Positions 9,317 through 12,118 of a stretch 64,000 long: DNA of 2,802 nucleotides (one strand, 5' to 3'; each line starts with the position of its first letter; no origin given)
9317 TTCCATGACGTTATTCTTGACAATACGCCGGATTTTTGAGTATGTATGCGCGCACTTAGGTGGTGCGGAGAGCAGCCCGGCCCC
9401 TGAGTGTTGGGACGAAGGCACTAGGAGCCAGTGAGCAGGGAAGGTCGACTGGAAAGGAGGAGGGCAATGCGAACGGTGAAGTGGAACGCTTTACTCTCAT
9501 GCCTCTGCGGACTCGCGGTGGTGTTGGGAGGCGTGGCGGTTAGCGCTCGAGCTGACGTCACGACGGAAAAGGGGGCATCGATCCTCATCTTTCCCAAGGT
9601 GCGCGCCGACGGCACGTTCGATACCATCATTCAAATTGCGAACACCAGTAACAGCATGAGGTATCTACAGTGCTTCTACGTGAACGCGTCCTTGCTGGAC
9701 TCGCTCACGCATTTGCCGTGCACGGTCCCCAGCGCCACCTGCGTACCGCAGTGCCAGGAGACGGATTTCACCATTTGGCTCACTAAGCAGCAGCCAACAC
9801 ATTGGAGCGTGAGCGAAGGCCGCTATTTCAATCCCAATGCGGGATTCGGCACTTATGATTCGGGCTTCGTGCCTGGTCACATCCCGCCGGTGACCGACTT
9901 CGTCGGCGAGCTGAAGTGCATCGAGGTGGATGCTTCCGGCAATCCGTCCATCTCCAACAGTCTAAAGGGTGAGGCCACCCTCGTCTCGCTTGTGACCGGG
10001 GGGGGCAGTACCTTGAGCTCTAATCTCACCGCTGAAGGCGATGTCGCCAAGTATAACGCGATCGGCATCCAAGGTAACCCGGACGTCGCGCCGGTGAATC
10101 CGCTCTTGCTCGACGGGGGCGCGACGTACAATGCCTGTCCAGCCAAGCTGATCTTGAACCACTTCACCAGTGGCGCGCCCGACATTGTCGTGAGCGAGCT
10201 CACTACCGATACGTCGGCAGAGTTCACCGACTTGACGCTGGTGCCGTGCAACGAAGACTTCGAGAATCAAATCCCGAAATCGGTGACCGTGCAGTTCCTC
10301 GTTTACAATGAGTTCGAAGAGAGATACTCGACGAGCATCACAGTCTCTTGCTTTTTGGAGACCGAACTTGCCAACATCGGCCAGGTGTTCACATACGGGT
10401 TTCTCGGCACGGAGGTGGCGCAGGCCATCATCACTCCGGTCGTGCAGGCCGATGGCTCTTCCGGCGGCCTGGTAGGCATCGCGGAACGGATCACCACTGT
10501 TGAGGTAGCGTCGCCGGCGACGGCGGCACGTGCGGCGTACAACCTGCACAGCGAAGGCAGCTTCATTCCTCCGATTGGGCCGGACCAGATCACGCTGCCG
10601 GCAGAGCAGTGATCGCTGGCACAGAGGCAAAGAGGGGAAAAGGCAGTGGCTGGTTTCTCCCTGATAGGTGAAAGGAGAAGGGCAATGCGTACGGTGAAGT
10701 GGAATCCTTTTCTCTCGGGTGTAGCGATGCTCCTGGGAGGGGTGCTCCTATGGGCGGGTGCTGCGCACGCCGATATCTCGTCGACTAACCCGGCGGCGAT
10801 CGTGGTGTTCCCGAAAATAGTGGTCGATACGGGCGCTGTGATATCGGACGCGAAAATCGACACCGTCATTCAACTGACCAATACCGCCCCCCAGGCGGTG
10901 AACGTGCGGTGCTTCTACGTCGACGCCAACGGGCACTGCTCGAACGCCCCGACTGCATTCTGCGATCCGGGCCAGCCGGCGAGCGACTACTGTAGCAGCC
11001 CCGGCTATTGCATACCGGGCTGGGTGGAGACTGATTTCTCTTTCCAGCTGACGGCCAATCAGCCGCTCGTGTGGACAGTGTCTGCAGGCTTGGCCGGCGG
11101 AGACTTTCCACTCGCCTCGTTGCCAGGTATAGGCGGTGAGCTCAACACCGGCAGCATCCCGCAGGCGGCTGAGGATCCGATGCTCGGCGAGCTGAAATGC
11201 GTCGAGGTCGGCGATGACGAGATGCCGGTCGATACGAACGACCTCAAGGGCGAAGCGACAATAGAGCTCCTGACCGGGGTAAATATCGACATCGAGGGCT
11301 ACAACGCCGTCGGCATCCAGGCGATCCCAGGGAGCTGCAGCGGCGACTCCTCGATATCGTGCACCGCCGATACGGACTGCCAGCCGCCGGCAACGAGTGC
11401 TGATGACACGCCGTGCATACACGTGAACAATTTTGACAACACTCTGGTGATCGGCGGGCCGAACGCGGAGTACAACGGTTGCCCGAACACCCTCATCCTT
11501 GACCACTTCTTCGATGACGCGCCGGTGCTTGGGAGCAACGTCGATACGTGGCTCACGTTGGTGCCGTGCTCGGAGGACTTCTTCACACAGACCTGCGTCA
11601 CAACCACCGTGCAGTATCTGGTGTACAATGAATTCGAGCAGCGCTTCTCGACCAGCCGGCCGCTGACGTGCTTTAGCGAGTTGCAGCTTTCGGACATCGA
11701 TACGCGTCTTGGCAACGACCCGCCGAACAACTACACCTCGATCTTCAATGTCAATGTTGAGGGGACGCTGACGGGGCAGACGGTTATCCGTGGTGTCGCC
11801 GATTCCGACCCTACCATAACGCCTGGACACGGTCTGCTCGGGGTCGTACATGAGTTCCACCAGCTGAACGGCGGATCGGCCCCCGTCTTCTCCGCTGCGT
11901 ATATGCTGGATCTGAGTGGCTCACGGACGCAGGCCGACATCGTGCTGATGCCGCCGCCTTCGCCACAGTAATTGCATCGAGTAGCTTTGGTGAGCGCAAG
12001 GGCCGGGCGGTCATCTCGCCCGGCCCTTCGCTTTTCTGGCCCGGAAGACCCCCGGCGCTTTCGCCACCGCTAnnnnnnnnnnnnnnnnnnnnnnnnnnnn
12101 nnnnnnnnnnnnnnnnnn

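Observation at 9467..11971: Tandem paralogous secreted proteins of an unrecognised family, with nearly identical translation-initiation regions, convergent with an HtrA protease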

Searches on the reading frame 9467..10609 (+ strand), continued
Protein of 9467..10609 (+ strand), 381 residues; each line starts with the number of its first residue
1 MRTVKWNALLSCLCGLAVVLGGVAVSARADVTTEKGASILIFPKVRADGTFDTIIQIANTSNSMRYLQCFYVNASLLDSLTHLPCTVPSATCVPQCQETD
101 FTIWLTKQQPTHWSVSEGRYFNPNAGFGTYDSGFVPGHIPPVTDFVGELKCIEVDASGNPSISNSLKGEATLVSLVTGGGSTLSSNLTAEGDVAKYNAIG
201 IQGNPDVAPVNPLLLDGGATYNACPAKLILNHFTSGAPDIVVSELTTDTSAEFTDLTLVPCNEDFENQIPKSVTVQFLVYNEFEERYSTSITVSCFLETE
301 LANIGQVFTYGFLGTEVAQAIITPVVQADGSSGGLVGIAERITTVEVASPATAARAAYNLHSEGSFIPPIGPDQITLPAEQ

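Call 86: find_related_loci(query=A1, collection=viral_contigs, flank=5000)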
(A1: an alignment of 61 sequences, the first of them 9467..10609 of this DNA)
Query A1 (381 aa) in viral_contigs; peptide patterns used: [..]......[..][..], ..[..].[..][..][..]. (x = any residue, [..] = any of these).
47 stretches matched a pattern, but none encodes a relative of the query by tblastn (E <= 1e-3).

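Call 88: find_encoding_contigs(protein=P0312, flank=8000, max_places=1)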
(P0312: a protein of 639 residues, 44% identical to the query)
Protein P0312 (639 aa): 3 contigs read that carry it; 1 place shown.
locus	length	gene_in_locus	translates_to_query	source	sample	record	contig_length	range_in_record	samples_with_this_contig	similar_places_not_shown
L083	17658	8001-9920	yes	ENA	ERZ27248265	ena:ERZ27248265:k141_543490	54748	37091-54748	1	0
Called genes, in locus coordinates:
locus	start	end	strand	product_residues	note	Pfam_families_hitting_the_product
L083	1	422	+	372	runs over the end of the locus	-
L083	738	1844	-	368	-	PF10128:OpcA_G6PD_assem, PF20171:OpcA_G6PD_C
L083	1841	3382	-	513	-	PF00479:G6PD_N, PF02781:G6PD_C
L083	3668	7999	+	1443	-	PF08450:SGL (faint), PF07494:Reg_prop (faint), PF24684:Vgb_lyase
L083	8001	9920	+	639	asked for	PF07494:Reg_prop (faint), PF08450:SGL (faint), PF13449:Phytase-like (faint), PF24684:Vgb_lyase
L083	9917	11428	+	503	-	PF14559:TPR_19 (faint), PF00515:TPR_1 (faint), PF07719:TPR_2 (faint), PF13371:TPR_9 (weak), PF12895:ANAPC3 (faint), PF13432:TPR_16 (weak)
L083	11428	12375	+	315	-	PF04773:FecR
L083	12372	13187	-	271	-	PF13672:PP2C_2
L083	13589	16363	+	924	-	PF13948:DUF4215 (weak)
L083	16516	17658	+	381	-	?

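Call 89: find_encoding_contigs(protein=P0288, flank=8000, max_places=1)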
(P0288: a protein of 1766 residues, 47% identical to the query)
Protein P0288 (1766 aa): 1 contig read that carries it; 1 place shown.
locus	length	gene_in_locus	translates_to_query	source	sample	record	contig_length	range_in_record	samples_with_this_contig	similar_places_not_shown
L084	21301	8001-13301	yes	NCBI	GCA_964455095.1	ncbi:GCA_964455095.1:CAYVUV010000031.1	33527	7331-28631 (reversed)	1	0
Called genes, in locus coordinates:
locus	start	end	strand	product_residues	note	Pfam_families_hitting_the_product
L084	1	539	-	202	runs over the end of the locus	PF04542:Sigma70_r2, PF08281:Sigma70_r4_2, PF04545:Sigma70_r4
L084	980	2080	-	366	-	PF13795:HupE_UreJ_2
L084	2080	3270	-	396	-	PF00515:TPR_1 (faint), PF07719:TPR_2 (faint)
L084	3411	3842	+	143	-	-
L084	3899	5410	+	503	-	PF14224:DUF4331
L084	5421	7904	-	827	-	PF00690:Cation_ATPase_N, PF00122:E1-E2_ATPase, PF00702:Hydrolase, PF13246:Cation_ATPase (weak), PF12710:HAD (weak), PF08282:Hydrolase_3 (faint), PF00689:Cation_ATPase_C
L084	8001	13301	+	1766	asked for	PF00036:EF-hand_1 (faint), PF13202:EF-hand_5 (faint), PF13405:EF-hand_6 (faint), PF07705:CARDB, PF13517:FG-GAP_3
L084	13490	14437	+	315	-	-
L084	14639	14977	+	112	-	PF00543:P-II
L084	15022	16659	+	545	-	PF00909:Ammonium_transp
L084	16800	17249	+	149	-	-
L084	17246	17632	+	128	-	-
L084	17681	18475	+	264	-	PF05635:23S_rRNA_IVP (weak), PF01396:Zn_ribbon_Top1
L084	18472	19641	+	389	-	PF00724:Oxidored_FMN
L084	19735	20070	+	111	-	PF03795:YCII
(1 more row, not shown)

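Call 105: search_dna_similar(query=window:9467-10609:+, collection=plasmids, mode=protein, max_evalue=0.001, max_rows=5)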
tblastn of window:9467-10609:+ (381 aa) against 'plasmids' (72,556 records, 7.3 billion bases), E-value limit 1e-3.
No match.

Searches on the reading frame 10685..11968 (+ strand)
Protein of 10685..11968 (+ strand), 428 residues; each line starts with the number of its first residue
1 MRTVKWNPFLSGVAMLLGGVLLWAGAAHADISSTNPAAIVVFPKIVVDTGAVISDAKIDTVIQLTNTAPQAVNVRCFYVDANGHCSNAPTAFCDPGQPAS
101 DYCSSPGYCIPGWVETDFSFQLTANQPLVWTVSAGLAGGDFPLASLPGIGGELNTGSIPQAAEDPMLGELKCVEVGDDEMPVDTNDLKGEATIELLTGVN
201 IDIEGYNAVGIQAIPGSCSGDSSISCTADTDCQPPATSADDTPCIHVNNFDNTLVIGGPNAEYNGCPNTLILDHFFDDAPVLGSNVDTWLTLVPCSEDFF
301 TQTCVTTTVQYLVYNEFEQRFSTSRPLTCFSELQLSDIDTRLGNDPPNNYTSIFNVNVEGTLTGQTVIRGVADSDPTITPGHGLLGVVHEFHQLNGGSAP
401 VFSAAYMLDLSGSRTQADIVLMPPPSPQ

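Call 4: search_protein_families(library=pfam, proteins=[window:10685-11968:+], max_evalue=1)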
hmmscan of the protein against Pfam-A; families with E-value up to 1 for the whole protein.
window:10685-11968:+ (428 aa): 0 families

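Call 5: search_protein_families(library=ncbifam, proteins=[window:10685-11968:+], max_evalue=1)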
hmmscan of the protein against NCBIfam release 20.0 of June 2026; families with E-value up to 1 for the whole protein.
window:10685-11968:+ (428 aa): 0 families

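Call 8: search_solved_structures(query=window:10685-11968:+, max_evalue=10)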
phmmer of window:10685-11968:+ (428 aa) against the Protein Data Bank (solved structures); distinct sequences matched with E-value up to 10: 1.
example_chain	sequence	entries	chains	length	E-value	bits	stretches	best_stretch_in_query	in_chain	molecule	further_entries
5lah_A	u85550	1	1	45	4.3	9.7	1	93-118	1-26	tau-AnmTx Ueq 12-1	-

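Call 14: find_homologous_proteins(query=window:10685-11968:+)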
Query window:10685-11968:+ (428 aa): 1980 proteins with E <= 0.001 among 8000 candidates; the best 120 are listed.
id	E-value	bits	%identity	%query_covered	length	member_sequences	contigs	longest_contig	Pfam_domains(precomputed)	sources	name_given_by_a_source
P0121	6.7e-292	986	100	100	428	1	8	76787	-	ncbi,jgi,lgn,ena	ncbi:MAG: hypothetical protein ABSA52_04310 [Candidatus Binatia bacterium]|jgi:hypothetical protein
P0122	3.6e-241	819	84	100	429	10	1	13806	-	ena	-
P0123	2.1e-233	793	82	100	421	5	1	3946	-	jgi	-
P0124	2.0e-231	787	81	100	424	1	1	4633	-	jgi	jgi:hypothetical protein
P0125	7.9e-182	623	67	100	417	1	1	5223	-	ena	-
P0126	6.1e-173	594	67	100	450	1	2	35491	-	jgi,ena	jgi:hypothetical protein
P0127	3.9e-171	588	65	100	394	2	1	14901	-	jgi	jgi:hypothetical protein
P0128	2.7e-170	585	77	81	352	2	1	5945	-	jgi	jgi:hypothetical protein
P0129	1.8e-168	579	66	100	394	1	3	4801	-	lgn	-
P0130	9.1e-168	577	66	100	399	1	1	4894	-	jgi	jgi:hypothetical protein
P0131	1.2e-160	554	64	100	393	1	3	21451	-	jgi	jgi:hypothetical protein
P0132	2.7e-160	553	64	100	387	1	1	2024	-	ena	-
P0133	2.8e-159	549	66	96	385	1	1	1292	-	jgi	jgi:hypothetical protein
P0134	5.0e-159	548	65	99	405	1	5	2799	-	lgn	-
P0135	1.8e-157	543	64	99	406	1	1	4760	-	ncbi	-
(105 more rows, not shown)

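Call 76: predict_structure(alignment_id=A6)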
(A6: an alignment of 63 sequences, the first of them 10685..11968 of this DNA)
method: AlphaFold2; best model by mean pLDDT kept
length: 428 residues; sequences in the alignment: 63
mean_pLDDT: 86.7   pTM: 0.85
mean pLDDT of the five models: 86.7, 85.2, 85.2, 85.0, 84.8
residues with pLDDT >= 90: 269; 70-90: 99; 50-70: 49; < 50: 11
segments of 3 or more residues with pLDDT < 50: 1-3, 25-29
pLDDT, mean of each block of 10 residues (from residue 1): 53 63 44 82 97 91 97 97 96 92 95 94 95 94 89 94 97 95 95 93 94 83 66 55 76 91 93 93 91 94 90 91 93 92 78 87 94 75 94 76 91 90 84
secondary structure, 60 per line:
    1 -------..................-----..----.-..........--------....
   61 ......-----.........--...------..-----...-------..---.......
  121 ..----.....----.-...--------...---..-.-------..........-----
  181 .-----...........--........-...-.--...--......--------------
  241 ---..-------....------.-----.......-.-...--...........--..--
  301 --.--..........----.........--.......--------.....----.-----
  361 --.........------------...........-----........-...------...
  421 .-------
elements in order: H8-25 E39-48 E57-66 E72-80 E83-85 E114-122 E127-131 E166-175 E187-197 E200-207 E209-211 E216-218 E221-226 E253-256 E269-275 E279-281 E284-294 E306-315 E320-328 E331-334 H346-350 E363-371 E384-394 E400-407 E409-411 E418-421

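Call 79: fold_search(model_id=the predicted structure, library=pdb)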
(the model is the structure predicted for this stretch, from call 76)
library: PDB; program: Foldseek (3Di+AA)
matches with E <= 10: 1147; with E <= 0.001: 14
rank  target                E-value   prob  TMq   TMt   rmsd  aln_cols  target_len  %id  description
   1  4n2e                  4.1e-05  0.47  0.11  0.08  18.8       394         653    8  Crystal structure of Protein Arginine Deiminase 2 (D123N, 10 mM Ca2+) (released 2015-02-04)
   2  4n26                  5.0e-05  0.44  0.11  0.08  20.0       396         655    8  Crystal structure of Protein Arginine Deiminase 2 (500 uM Ca2+) (released 2015-02-04)
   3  4n2d                  9.7e-05  0.44  0.12  0.09  19.4       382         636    8  Crystal structure of Protein Arginine Deiminase 2 (D123N, 0 mM Ca2+) (released 2015-02-04)
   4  4n2b                  1.1e-04  0.38  0.11  0.08  18.9       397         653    8  Crystal structure of Protein Arginine Deiminase 2 (10 mM Ca2+) (released 2015-02-04)
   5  4n2k                  1.8e-04  0.30  0.11  0.08  19.4       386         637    9  Crystal structure of Protein Arginine Deiminase 2 (Q350A, 0 mM Ca2+) (released 2015-02-04)
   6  4n2a                  1.8e-04  0.33  0.11  0.08  18.9       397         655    8  Crystal structure of Protein Arginine Deiminase 2 (5 mM Ca2+) (released 2015-02-04)
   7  4n28                  2.4e-04  0.33  0.12  0.08  18.5       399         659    8  Crystal structure of Protein Arginine Deiminase 2 (1 mM Ca2+) (released 2015-02-04)
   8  4n2n                  3.0e-04  0.35  0.12  0.08  18.7       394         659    9  Crystal structure of Protein Arginine Deiminase 2 (E354A, 10 mM Ca2+) (released 2015-02-04)
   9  9dol                  3.0e-04  0.30  0.12  0.08  20.1       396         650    9  Potent inhibition of the protein arginine deiminases (PAD1-4) by targeting a Ca2+ dependent allosteric binding site (released 2025-05-28)
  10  4n2g                  3.0e-04  0.28  0.11  0.08  19.4       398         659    8  Crystal structure of Protein Arginine Deiminase 2 (D169A, 10 mM Ca2+) (released 2015-02-04)
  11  5cyl_C                3.5e-04  0.20  0.12  0.14  29.6       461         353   10  Crystal structure of the CupB6 tip adhesin from Pseudomonas aeruginosa (released 2016-10-05)
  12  4n2f                  4.6e-04  0.30  0.12  0.09  19.4       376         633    8  Crystal structure of Protein Arginine Deiminase 2 (D169A, 0 mM Ca2+) (released 2015-02-04)
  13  4n22                  4.9e-04  0.44  0.13  0.10  17.3       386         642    9  Crystal structure of Protein Arginine Deiminase 2 (50 uM Ca2+) (released 2015-02-04)
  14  5cyl_D                5.5e-04  0.15  0.11  0.12  30.3       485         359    9  Crystal structure of the CupB6 tip adhesin from Pseudomonas aeruginosa (released 2016-10-05)
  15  9ayr_B                1.2e-03  0.09  0.09  0.10  27.7       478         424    7  Structure of a Ric1-Rgp1-Rab6 activation intermediate (released 2024-12-11)
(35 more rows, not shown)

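Call 83: search_protein_families(library=padloc, proteins=[window:10685-11968:+], max_evalue=1)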
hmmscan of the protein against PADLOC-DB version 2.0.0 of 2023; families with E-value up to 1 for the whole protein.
window:10685-11968:+ (428 aa): 0 families

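Call 84: search_protein_families(library=phrogs, proteins=[window:10685-11968:+], max_evalue=1)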
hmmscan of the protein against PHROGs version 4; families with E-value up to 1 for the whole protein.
window:10685-11968:+ (428 aa): 0 families
